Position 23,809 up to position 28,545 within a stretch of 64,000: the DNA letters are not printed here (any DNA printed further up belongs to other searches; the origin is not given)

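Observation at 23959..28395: A 1478-aa, five-to-six-module glycosyltransferase is encoded head-to-head with the flagellin gene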

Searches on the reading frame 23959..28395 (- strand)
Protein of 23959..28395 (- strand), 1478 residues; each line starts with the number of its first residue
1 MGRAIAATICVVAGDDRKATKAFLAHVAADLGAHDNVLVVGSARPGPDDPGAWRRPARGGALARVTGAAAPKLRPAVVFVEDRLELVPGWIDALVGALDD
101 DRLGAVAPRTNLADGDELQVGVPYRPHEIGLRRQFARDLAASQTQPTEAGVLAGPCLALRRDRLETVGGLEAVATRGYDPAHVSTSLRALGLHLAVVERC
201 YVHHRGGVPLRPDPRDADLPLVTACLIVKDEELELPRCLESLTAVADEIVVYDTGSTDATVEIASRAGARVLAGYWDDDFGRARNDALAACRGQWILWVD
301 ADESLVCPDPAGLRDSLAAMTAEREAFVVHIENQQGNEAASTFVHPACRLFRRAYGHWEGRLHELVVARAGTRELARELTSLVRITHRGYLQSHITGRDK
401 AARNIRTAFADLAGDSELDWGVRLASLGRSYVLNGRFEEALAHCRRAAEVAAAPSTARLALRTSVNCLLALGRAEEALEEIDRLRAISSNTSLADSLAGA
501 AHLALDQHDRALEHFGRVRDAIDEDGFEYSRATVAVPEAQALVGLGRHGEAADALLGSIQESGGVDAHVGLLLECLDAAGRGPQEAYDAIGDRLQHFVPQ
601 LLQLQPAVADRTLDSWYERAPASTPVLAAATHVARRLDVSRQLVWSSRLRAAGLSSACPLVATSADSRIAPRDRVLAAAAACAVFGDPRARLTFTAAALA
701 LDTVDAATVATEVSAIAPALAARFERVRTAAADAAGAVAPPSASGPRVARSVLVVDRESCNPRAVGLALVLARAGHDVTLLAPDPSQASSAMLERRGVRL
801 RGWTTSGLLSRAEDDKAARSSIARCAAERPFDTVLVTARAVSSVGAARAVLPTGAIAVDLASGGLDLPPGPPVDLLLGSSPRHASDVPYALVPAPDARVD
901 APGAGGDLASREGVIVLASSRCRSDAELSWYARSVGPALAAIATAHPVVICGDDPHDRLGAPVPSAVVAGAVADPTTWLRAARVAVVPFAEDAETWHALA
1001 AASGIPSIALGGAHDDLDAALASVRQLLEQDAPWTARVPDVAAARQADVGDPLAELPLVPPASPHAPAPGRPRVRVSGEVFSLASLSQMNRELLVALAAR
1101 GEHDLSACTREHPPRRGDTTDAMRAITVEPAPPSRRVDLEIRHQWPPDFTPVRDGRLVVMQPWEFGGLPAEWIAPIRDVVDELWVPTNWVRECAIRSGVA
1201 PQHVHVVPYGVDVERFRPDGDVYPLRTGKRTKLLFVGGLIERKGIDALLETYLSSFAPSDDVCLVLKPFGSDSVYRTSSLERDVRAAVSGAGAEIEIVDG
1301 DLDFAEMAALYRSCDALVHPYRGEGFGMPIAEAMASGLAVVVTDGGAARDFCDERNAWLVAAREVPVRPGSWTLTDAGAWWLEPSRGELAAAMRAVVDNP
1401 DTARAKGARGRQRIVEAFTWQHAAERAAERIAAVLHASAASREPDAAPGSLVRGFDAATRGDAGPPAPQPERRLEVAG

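Call 6: search_protein_families(library=pfam, proteins=[window:23959-28395:-], max_evalue=0.1)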
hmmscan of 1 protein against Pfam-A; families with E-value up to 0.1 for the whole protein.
window:23959-28395:- (1478 aa): 17 families
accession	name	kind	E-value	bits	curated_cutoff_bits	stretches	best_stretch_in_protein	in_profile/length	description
PF13692.12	Glyco_trans_1_4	-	4.5e-24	85.8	27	2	1231-1364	2-128/142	Glycosyl transferases group 1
PF00535.33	Glycos_transf_2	-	7.5e-20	72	23.3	1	225-329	3-113/168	Glycosyl transferase family 2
PF20706.3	GT4-conflict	-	2.6e-16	60.1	26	1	1196-1425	166-383/385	Family 4 Glycosyltransferase in conflict systems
PF00534.26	Glycos_transf_1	-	7.6e-13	48.8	26.4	1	1228-1361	13-141/172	Glycosyl transferases group 1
PF13524.12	Glyco_trans_1_2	-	2.9e-08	34.2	25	1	1299-1426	32-141/144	Glycosyl transferase-like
PF13704.12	Glyco_tranf_2_4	-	7.1e-08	33.3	27.5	1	229-309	1-88/98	Glycosyl transferase family 2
PF13439.12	Glyco_transf_4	-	4.6e-07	30.4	28.5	2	1171-1215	125-170/170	Glycosyltransferase Family 4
PF00515.34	TPR_1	-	1.8e-05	24.8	27.8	1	426-450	6-30/34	Tetratricopeptide repeat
PF14559.12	TPR_19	-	8.6e-05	23.2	25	1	433-497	3-64/68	Tetratricopeptide repeat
PF13424.12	TPR_12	-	0.0005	20.6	30.1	1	426-479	8-66/77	Tetratricopeptide repeat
PF13506.12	Glyco_transf_21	-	0.0013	18.7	21.7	1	147-203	97-153/174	Glycosyl transferase family 21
PF13429.12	TPR_15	-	0.0014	18.6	26.2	1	425-521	150-243/280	Tetratricopeptide repeat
PF07719.23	TPR_2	-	0.0033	17.9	27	1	426-449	6-29/34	Tetratricopeptide repeat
PF13432.12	TPR_16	-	0.01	16.7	32.7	1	427-488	3-61/65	Tetratricopeptide repeat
PF13176.12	TPR_7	-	0.021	15.4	27.9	0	424-454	2-32/36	Tetratricopeptide repeat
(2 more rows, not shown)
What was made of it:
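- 23959..28395 (-): Whole gene: 1478-aa six-module glycosyltransferase (stop codon included). Pfam GT2 + TPR + GT4 (call 6).
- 27196..27753 (-): Module 2, aa 215-400: GmaR-like GT2 catalytic domain (KDEE, DTGSTD, DADE, HE). PF00535 E 7.5e-20 (call 6).
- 26593..27195 (-): Module 3, aa 401-601: TPR-like helical repeats. Sub-threshold Pfam TPR hits at aa 424-521 (call 6).
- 24073..25179 (-): Module 6, aa 1073-1441: canonical GT4 (retaining GT-B) with RKG and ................. PF13692 E 4.5e-24, PF00534, PF20706 (call 6).
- On CAZy GT4 retaining GT-B (module 6, aa 1073-1441): PF13692/PF00534/PF13439 hits (call 6).
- The TPR hits are below Pfam thresholds (call 6).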

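Call 11: search_protein_families(library=ncbifam, proteins=[window:23959-28395:-], max_evalue=0.001)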
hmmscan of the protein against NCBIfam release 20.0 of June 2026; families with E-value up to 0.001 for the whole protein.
window:23959-28395:- (1478 aa): 19 families
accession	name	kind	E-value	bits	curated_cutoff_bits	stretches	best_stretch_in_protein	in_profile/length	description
TIGR02149.1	glgA_Coryne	subfamily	5.9e-18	65.2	302.4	1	1199-1429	166-385/391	glycogen synthase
NF041876.1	EPS_EpsE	equivalog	5.5e-17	62.1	400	1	1199-1363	183-346/389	exopolysaccharide biosynthesis GT4 family glycosyltransferase EpsE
TIGR04047.1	MSMEG_0565_glyc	hypoth_equivalog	2e-15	56.8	259.85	1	1184-1360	144-323/373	MSMEG_0565 family glycosyltransferase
TIGR04195.1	S_glycosyl_SunS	equivalog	3.5e-15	55.8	350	1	217-407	54-241/421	SunS family peptide S-glycosyltransferase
NF053787.1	GlcN_PG_synth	equivalog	5.2e-15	55.2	480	1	1176-1362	140-310/361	N-acetylglucosaminyl phosphatidylglycerol synthase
TIGR03088.1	stp2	hypoth_equivalog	4.7e-11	42.3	409.05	1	1198-1354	156-313/374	TIGR03088 family PEP-CTERM/XrtA system glycosyltransferase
NF038295.1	EPS_HpsP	equivalog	3.7e-08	32.8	550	1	1196-1358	171-333/388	hormogonium polysaccharide biosynthesis glycosyltransferase HpsP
TIGR03087.1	stp1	hypoth_equivalog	4.2e-08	32.8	316.65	0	928-989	242-305/397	TIGR03087 family PEP-CTERM/XrtA system glycosyltransferase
TIGR04283.1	glyco_like_mftF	equivalog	4.2e-07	29.8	182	1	230-335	9-115/221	TIGR04283 family arsenosugar biosynthesis glycosyltransferase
TIGR03449.1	mycothiol_MshA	equivalog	2.3e-06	26.8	462.5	1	1198-1362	184-353/406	D-inositol-3-phosphate glycosyltransferase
NF010496.0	PRK13915.1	equivalog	1.3e-05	24.5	262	1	244-302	61-126/307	glucosyl-3-phosphoglycerate synthase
NF041875.1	EPS_EpsD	equivalog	3.3e-05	23.4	370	0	246-359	30-144/325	exopolysaccharide biosynthesis glycosyltransferase EpsD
NF012028.0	PRK15484.1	subfamily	5.4e-05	22.4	618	1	1184-1355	144-319/380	lipopolysaccharide N-acetylglucosaminyltransferase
TIGR04182.1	glyco_TIGR04182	equivalog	8.3e-05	22.1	325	1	246-317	27-97/293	S-layer glycoprotein N-glycosyltransferase AglJ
TIGR04063.1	stp3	hypoth_equivalog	0.00011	21.2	442.05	1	1187-1359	165-341/397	TIGR04063 family PEP-CTERM/XrtA system glycosyltransferase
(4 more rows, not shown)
